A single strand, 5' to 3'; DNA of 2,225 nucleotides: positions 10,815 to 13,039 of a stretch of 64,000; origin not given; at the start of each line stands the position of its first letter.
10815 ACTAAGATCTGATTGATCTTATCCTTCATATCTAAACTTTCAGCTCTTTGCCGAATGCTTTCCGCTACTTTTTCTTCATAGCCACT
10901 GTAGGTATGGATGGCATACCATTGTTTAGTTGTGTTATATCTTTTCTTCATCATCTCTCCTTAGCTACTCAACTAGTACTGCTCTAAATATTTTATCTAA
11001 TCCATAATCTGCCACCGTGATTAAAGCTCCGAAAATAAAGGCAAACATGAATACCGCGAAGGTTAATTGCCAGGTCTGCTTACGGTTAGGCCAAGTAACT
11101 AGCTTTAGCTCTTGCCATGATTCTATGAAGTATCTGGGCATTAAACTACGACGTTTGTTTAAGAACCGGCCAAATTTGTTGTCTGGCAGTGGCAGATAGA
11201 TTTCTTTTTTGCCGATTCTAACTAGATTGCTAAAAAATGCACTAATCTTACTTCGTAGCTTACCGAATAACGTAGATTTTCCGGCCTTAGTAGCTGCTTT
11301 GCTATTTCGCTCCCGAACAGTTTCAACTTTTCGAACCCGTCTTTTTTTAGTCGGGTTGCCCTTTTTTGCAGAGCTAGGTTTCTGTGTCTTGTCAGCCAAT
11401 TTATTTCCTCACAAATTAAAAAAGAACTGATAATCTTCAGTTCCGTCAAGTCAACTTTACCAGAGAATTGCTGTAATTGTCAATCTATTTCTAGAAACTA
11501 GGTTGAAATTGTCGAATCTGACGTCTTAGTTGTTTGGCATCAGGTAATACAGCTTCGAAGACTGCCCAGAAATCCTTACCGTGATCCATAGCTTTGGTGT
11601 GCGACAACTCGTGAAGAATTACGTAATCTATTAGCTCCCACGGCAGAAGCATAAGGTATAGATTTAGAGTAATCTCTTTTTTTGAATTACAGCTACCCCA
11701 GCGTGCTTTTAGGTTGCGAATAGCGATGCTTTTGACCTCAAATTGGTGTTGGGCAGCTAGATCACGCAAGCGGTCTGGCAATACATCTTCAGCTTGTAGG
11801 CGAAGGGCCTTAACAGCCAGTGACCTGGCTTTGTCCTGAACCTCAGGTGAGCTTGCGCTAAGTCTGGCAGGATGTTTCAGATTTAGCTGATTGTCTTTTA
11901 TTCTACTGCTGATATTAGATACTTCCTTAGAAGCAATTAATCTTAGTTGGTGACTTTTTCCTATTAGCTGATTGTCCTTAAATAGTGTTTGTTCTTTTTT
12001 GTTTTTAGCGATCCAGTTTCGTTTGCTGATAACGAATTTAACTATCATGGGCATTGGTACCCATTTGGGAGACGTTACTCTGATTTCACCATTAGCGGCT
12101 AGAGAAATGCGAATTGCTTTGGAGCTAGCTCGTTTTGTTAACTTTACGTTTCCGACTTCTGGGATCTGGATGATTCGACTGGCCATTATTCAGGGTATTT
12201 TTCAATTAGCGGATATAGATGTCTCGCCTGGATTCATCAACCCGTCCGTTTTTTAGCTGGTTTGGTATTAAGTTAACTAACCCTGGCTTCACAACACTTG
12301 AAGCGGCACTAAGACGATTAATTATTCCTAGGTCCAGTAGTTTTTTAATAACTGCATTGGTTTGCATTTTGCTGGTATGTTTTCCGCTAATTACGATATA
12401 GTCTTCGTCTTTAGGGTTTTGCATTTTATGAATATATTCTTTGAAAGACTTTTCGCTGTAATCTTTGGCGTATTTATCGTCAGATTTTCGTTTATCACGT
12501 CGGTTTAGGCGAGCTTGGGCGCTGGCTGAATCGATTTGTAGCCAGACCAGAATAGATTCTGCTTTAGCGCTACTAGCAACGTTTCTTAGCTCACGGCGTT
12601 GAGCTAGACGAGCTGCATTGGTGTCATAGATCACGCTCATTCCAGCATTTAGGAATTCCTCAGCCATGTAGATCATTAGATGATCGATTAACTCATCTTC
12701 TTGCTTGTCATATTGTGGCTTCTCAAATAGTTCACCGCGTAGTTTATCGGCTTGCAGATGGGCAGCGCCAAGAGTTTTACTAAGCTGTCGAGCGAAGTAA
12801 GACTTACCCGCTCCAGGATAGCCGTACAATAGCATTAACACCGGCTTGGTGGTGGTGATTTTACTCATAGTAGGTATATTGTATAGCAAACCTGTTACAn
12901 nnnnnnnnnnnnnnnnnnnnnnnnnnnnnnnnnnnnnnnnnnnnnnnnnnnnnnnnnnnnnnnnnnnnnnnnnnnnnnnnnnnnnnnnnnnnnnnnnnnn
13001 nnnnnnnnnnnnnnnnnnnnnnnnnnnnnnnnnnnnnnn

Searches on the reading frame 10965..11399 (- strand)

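Call 3: search_protein_families(library=pfam, proteins=[window:10965-11399:-], max_evalue=0.01)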
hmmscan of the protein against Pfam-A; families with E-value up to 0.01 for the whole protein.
window:10965-11399:- (144 aa): 1 family
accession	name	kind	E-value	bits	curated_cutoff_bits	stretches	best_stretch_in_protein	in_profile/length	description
PF00584.25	SecE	-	3.5e-16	59.3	22.7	1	89-141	2-54/55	SecE/Sec61-gamma subunits of protein translocation complex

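Call 4: search_protein_families(library=ncbifam, proteins=[window:10965-11399:-], max_evalue=0.01)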
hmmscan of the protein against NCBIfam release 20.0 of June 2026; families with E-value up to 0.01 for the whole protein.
window:10965-11399:- (144 aa): 9 families
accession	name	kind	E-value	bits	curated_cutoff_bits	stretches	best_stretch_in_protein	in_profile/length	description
TIGR00964.1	secE_bact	equivalog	4.1e-13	49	27.55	1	89-141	3-55/57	preprotein translocase subunit SecE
NF004371.0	PRK05740.1-1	equivalog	2.8e-09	37.2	109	1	89-141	69-121/126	preprotein translocase subunit SecE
NF005783.0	PRK07597.9-4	equivalog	7e-07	29.6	127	1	89-132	54-97/109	preprotein translocase subunit SecE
NF005782.0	PRK07597.9-1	equivalog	2.9e-06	27.8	201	1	94-138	115-159/164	preprotein translocase subunit SecE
NF004373.0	PRK05740.1-3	equivalog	5.3e-06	26.3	154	1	89-140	96-147/150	preprotein translocase subunit SecE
NF004376.0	PRK05740.2-1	equivalog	0.00057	19.8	162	1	89-138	81-126/138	preprotein translocase subunit SecE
NF004379.0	PRK05740.2-5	equivalog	0.00097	18.9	150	1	92-131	73-112/127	preprotein translocase subunit SecE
NF004375.0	PRK05740.1-6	equivalog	0.0017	18.5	177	1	89-139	81-131/136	preprotein translocase subunit SecE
NF004372.0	PRK05740.1-2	equivalog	0.0063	16.6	134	1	93-138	72-113/123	preprotein translocase subunit SecE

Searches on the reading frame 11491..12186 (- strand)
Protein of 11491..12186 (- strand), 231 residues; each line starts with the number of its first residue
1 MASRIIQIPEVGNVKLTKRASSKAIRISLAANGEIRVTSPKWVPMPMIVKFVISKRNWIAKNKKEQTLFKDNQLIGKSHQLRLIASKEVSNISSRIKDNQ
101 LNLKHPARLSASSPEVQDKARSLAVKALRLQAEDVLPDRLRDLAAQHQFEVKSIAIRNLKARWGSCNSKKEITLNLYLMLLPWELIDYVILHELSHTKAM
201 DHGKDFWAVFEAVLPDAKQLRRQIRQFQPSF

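Call 3: search_protein_families(library=pfam, proteins=[window:11491-12186:-], max_evalue=0.01)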
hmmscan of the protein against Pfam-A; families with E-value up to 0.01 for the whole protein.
window:11491-12186:- (231 aa): 3 families
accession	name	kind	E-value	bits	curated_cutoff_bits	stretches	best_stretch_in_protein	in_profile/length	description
PF01863.23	YgjP-like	-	3.8e-43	148.4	26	1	24-226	2-206/207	YgjP-like, metallopeptidase domain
PF10263.15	SprT-like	-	9.1e-05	22.7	25.6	1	149-213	19-95/108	SprT-like family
PF08325.16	WLM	-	9.8e-05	23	26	1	145-218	34-115/190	WLM domain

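Call 4: search_protein_families(library=ncbifam, proteins=[window:11491-12186:-], max_evalue=0.01)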
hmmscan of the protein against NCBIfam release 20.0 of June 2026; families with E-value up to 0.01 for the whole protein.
window:11491-12186:- (231 aa): 0 families

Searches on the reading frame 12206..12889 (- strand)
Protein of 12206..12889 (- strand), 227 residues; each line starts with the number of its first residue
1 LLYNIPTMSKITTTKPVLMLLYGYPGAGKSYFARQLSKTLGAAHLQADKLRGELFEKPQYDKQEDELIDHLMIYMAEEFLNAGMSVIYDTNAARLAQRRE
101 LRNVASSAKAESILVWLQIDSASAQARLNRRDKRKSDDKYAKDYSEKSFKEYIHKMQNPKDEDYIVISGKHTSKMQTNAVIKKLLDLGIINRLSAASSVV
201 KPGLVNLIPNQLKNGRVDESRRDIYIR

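Call 3: search_protein_families(library=pfam, proteins=[window:12206-12889:-], max_evalue=0.01)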
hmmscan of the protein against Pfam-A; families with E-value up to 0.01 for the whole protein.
window:12206-12889:- (227 aa): 12 families
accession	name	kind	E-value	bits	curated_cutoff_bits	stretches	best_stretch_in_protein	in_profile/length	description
PF13671.12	AAA_33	-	1.2e-19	71.5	27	1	18-151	1-135/143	AAA domain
PF08433.16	KTI12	-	3.2e-10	40.4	22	1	18-162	3-143/271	Chromatin associated protein KTI12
PF13207.12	AAA_17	-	9.5e-07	29.6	27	1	22-139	1-130/136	AAA domain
PF06414.18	Zeta_toxin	-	2.4e-06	27.6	22.3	1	12-135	12-147/199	Zeta toxin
PF13238.12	AAA_18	-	4.6e-06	27.5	29.4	1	20-139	2-119/128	AAA domain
PF01583.26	APS_kinase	-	4e-05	24.1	21.1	1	16-127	2-117/152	Adenylylsulphate kinase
PF00004.35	AAA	-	0.00014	22.7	21.2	1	19-135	1-74/131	ATPase family associated with various cellular activities (AAA)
PF01202.28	SKI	-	0.00027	21.5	22.1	0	25-177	1-151/159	Shikimate kinase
PF13191.12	AAA_16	-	0.00028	21.9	32.6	1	11-47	19-55/167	AAA ATPase domain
PF13479.12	AAA_24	-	0.00042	20.6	27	1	18-178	4-138/195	AAA domain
PF01591.24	6PF2K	-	0.0017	18.2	27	0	71-181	88-193/223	6-phosphofructo-2-kinase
PF02223.23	Thymidylate_kin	-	0.0019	18.4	27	0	106-172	112-177/185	Thymidylate kinase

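Call 4: search_protein_families(library=ncbifam, proteins=[window:12206-12889:-], max_evalue=0.01)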
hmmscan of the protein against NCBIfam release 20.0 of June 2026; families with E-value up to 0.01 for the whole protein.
window:12206-12889:- (227 aa): 17 families
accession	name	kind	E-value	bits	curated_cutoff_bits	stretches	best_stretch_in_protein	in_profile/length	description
TIGR03574.1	selen_PSTK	equivalog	2e-13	50.3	290.5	1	18-186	1-165/249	L-seryl-tRNA(Sec) kinase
TIGR04075.1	bacter_Pnkp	equivalog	4.5e-08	31.7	750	1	10-145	2-134/851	polynucleotide kinase-phosphatase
TIGR01351.1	adk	subfamily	3.3e-05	23.6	168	1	19-163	2-163/212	adenylate kinase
NF004041.0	PRK05541.1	subfamily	7.7e-05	22.8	127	1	14-140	5-127/176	adenylyl-sulfate kinase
NF004035.0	PRK05506.1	subfamily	8.9e-05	20.9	715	1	10-185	454-627/632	bifunctional sulfate adenylyltransferase subunit 1/adenylylsulfate kinase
NF040667.1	hom_kin_desulfo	exception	0.00011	22.1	197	1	20-93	4-69/163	homoserine kinase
NF001866.0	PRK00625.1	equivalog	0.00038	20.7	142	1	19-177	3-160/173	shikimate kinase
TIGR01663.1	PNK-3'Pase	equivalog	0.0005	18.6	502.8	1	12-167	360-497/520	bifunctional polynucleotide phosphatase/kinase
TIGR02173.1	cyt_kin_arch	equivalog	0.0012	18.9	102.1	1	19-139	3-118/169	(d)CMP kinase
TIGR01313.1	therm_gnt_kin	subfamily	0.0013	18.5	113.75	1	20-133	2-117/164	gluconokinase, GntK/IdnK-type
NF005576.0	PRK07261.1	equivalog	0.002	17.9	224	0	21-101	5-76/171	DNA topology modulation protein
NF001381.0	PRK00279.1-3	equivalog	0.0023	17.7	187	1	19-152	3-148/188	adenylate kinase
NF005252.0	PRK06762.1-3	equivalog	0.0031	17.3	258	1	11-120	6-114/189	hypothetical protein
NF008994.0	PRK12337.1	equivalog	0.0071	14.9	603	0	12-45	258-291/492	2-phosphoglycerate kinase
NF011100.0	PRK14527.1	equivalog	0.0073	15.9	154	0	13-139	3-142/191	adenylate kinase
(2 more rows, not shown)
